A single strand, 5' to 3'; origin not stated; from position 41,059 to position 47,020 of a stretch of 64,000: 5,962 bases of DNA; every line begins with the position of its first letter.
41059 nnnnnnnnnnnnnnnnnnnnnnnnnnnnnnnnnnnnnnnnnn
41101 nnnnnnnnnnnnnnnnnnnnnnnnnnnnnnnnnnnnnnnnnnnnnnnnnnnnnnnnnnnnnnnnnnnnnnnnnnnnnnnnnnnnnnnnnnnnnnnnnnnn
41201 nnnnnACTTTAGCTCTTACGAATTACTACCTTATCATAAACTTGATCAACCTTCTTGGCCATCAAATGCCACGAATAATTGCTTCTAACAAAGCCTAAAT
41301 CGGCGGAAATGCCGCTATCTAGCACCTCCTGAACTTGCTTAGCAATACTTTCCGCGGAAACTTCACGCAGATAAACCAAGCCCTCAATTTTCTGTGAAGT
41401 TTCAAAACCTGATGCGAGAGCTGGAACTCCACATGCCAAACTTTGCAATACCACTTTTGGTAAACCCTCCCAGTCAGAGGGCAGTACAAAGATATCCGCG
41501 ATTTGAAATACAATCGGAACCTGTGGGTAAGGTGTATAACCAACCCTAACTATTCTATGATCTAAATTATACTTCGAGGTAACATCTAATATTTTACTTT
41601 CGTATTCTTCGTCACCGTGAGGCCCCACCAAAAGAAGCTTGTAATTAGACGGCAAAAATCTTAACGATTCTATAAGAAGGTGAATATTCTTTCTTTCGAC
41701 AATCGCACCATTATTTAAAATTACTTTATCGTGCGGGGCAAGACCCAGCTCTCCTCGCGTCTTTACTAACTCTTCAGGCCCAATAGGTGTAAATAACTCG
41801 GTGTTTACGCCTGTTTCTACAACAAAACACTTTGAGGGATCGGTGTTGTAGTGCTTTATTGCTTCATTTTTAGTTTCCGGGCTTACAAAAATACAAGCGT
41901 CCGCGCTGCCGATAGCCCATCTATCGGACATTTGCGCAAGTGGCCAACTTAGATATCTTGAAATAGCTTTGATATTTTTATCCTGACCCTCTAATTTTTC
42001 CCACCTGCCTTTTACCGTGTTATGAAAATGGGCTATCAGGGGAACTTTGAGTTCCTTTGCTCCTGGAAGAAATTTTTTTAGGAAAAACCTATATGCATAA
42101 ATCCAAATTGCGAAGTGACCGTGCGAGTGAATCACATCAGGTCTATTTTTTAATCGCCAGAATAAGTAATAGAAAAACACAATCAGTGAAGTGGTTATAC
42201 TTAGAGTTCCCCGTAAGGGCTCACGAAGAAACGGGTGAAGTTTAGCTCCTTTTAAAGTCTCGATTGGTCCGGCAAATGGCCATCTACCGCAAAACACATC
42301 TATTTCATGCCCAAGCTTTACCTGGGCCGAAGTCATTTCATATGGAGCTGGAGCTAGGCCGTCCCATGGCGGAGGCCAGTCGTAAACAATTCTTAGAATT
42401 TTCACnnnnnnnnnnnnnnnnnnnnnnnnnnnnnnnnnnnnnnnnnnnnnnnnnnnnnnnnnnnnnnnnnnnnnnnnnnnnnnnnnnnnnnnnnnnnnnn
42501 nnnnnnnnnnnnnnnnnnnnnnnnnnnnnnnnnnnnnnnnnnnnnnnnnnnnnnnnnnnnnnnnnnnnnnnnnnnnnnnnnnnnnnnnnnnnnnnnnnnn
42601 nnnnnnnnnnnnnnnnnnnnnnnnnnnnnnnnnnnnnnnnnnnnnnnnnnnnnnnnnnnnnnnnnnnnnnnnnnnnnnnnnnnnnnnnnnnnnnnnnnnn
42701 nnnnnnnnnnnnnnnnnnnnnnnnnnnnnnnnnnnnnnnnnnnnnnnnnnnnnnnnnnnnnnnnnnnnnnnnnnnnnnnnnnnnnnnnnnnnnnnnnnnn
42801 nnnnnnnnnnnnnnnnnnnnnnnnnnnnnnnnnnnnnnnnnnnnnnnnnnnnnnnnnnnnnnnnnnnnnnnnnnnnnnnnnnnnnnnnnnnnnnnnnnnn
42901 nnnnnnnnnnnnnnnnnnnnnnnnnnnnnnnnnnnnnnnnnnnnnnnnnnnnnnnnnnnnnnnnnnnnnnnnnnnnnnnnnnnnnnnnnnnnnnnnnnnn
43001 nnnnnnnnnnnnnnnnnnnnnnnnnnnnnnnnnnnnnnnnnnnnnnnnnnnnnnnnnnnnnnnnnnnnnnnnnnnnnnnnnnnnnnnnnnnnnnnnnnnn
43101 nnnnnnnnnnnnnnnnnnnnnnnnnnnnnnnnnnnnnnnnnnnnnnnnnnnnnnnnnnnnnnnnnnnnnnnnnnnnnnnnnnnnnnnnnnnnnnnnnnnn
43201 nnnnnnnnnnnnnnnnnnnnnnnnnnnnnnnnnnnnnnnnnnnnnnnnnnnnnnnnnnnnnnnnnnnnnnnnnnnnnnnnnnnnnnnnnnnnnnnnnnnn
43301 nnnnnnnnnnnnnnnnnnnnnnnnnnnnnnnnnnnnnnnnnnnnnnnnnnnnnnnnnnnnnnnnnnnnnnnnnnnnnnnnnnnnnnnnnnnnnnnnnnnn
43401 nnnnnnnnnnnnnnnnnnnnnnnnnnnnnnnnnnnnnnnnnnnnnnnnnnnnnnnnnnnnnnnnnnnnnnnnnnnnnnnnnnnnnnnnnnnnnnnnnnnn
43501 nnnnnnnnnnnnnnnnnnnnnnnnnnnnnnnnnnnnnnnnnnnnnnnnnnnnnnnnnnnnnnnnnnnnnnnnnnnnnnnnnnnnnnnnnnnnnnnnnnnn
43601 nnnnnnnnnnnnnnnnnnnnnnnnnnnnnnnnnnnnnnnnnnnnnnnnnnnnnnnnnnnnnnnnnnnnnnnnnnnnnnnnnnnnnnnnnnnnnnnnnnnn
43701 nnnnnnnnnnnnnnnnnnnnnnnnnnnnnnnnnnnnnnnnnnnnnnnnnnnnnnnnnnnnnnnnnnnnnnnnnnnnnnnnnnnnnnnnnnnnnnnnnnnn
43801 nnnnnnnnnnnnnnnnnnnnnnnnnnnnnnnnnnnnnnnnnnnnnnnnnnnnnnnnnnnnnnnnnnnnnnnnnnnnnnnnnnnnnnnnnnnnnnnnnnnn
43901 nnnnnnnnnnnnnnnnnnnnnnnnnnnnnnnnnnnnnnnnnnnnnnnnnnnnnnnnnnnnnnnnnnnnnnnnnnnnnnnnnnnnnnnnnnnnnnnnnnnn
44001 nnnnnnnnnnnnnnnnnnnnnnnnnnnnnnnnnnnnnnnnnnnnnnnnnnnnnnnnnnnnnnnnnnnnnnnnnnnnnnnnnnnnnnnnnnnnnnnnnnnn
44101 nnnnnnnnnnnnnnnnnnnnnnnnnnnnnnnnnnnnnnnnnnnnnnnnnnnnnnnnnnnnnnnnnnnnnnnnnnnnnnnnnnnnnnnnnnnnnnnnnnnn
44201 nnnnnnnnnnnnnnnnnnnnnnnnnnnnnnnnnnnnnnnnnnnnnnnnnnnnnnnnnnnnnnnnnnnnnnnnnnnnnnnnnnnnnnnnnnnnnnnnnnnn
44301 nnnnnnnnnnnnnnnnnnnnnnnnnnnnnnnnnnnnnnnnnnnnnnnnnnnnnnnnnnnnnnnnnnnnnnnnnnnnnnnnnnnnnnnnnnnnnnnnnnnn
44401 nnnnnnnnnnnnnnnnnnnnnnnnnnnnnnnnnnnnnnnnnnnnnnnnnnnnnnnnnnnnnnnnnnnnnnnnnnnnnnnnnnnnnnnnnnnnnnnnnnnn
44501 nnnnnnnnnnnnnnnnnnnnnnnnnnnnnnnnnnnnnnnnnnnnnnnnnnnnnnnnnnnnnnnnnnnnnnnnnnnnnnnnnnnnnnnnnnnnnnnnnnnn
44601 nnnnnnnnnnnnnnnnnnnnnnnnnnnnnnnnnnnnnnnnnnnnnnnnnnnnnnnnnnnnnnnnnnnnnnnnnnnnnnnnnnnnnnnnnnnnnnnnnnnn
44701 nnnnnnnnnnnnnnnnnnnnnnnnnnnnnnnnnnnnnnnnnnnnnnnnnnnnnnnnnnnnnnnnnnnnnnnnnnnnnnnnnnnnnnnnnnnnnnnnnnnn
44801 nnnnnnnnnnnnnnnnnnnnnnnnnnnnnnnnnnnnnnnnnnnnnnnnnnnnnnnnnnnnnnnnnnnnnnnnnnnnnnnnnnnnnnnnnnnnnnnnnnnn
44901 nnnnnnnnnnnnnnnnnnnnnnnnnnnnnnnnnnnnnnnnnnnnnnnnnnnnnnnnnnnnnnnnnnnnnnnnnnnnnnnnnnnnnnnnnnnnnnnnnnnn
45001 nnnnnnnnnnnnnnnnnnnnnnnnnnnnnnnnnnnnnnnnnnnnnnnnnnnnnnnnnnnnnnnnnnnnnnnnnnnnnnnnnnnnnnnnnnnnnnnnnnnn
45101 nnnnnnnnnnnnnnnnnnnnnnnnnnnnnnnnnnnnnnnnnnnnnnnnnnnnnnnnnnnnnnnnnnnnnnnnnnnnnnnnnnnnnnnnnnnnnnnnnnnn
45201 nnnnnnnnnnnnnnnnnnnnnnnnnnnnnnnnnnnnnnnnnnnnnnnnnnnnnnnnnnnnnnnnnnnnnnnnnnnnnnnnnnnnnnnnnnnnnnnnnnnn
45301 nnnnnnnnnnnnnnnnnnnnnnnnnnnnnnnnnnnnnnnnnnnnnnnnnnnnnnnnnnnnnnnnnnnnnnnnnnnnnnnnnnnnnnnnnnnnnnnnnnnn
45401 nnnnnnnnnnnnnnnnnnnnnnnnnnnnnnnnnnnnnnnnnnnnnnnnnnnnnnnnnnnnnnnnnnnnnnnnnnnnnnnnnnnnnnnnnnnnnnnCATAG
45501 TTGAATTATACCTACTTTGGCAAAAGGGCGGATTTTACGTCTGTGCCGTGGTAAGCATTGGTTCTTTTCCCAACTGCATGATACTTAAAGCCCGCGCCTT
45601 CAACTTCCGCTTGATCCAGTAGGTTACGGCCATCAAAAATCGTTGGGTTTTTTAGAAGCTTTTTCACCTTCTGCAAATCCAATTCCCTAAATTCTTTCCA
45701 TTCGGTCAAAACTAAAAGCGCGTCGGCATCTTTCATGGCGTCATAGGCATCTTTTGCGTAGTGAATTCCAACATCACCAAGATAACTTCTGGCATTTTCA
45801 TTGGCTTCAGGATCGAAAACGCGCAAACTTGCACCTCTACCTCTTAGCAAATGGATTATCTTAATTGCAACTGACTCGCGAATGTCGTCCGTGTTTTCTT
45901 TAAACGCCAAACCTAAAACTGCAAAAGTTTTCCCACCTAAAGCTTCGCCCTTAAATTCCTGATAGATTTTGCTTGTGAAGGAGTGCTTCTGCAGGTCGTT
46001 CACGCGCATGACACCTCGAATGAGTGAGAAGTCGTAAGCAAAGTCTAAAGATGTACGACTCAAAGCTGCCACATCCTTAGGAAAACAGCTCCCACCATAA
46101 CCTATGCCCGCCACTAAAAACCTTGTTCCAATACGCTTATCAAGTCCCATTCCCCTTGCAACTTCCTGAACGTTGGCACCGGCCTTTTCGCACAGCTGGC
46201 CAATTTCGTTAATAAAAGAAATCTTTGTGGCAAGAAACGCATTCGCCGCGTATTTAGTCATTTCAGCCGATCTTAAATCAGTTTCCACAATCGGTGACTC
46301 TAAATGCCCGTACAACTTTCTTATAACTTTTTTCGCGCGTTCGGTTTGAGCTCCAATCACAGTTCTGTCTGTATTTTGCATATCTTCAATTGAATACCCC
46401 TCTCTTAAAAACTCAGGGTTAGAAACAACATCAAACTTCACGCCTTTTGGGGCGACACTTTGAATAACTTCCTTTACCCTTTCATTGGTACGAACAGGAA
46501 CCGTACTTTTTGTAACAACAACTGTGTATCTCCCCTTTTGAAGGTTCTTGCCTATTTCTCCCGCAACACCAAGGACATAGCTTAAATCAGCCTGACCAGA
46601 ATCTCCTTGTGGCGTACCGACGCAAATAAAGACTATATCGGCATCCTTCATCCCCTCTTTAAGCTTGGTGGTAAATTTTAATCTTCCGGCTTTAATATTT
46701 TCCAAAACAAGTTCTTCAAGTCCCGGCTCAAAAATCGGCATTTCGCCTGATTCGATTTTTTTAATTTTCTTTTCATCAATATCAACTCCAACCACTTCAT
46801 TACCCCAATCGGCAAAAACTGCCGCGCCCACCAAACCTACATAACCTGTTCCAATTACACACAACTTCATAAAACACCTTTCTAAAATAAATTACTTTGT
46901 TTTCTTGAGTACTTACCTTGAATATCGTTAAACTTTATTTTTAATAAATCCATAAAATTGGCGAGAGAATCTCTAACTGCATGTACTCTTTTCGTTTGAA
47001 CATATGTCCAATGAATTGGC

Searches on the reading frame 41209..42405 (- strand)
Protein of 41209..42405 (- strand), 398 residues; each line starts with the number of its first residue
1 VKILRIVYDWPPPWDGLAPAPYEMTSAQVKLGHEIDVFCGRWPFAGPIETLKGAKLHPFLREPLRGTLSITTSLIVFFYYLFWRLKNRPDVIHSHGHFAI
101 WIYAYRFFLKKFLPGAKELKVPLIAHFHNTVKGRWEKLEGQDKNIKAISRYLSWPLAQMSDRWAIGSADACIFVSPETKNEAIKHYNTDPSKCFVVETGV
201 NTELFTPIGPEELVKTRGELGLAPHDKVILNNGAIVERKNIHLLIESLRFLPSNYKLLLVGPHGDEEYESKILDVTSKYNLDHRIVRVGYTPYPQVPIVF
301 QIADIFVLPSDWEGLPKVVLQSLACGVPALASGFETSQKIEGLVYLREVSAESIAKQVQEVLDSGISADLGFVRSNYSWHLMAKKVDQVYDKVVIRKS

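Call 20: search_protein_families(library=pfam, proteins=[window:41209-42405:-], max_evalue=0.01)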
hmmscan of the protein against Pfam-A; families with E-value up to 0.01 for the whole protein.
window:41209-42405:- (398 aa): 5 families
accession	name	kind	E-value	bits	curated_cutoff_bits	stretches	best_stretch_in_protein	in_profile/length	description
PF13439.12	Glyco_transf_4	-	7e-24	85.2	28.5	1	22-203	9-169/170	Glycosyltransferase Family 4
PF00534.26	Glycos_transf_1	-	7.6e-23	81.3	26.4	1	217-364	6-158/172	Glycosyl transferases group 1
PF13692.12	Glyco_trans_1_4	-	3.5e-16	60.2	27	1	227-363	2-141/142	Glycosyl transferases group 1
PF13579.12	Glyco_trans_4_4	-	3.9e-11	44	29.7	1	16-197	2-156/158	Glycosyl transferase 4-like domain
PF08323.17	Glyco_transf_5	-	9.2e-05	22.7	22.7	1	82-186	122-228/239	Starch synthase catalytic domain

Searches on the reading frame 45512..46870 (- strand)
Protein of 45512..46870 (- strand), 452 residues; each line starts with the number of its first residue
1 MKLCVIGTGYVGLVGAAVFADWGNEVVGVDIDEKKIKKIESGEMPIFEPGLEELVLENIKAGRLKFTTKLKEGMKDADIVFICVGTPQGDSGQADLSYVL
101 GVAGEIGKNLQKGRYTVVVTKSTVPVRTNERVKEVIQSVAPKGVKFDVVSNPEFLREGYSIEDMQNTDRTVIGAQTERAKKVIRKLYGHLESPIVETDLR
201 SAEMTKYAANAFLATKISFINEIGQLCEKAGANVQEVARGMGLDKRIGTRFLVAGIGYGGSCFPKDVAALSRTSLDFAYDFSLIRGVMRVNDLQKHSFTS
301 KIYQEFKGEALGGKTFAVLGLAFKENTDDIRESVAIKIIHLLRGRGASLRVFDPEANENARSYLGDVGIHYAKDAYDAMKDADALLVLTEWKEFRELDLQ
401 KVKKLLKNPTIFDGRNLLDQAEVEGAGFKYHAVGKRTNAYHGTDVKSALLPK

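Call 58: search_protein_families(library=pfam, proteins=[window:45512-46870:-], max_evalue=0.001)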
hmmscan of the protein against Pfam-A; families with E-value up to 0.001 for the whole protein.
window:45512-46870:- (452 aa): 8 families
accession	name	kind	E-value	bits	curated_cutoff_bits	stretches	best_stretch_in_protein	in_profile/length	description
PF03721.20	UDPG_MGDP_dh_N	-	1.1e-65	221.1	27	1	1-186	1-187/187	UDP-glucose/GDP-mannose dehydrogenase family, NAD binding domain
PF03720.21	UDPG_MGDP_dh_C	-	6.2e-37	126.6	30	1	317-420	1-103/103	UDP-glucose/GDP-mannose dehydrogenase family, UDP binding domain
PF00984.24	UDPG_MGDP_dh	-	2.6e-36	124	25.4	1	200-292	1-93/94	UDP-glucose/GDP-mannose dehydrogenase family, central domain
PF01210.29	NAD_Gly3P_dh_N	-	1.6e-06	28.6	23.1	1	2-157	1-139/158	NAD-dependent glycerol-3-phosphate dehydrogenase N-terminus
PF00205.28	TPP_enzyme_M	-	0.00011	22.3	30.4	0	358-389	54-85/137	Thiamine pyrophosphate enzyme, central domain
PF02737.24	3HCDH_N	-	0.00016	22.1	22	1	3-81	2-83/180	3-hydroxyacyl-CoA dehydrogenase, NAD binding domain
PF03807.23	F420_oxidored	-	0.00039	21.4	21.6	0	2-85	1-68/94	NADP oxidoreductase coenzyme F420-dependent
PF03446.21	NAD_binding_2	-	0.00075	20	21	0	3-137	2-108/161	NAD binding domain of 6-phosphogluconate dehydrogenase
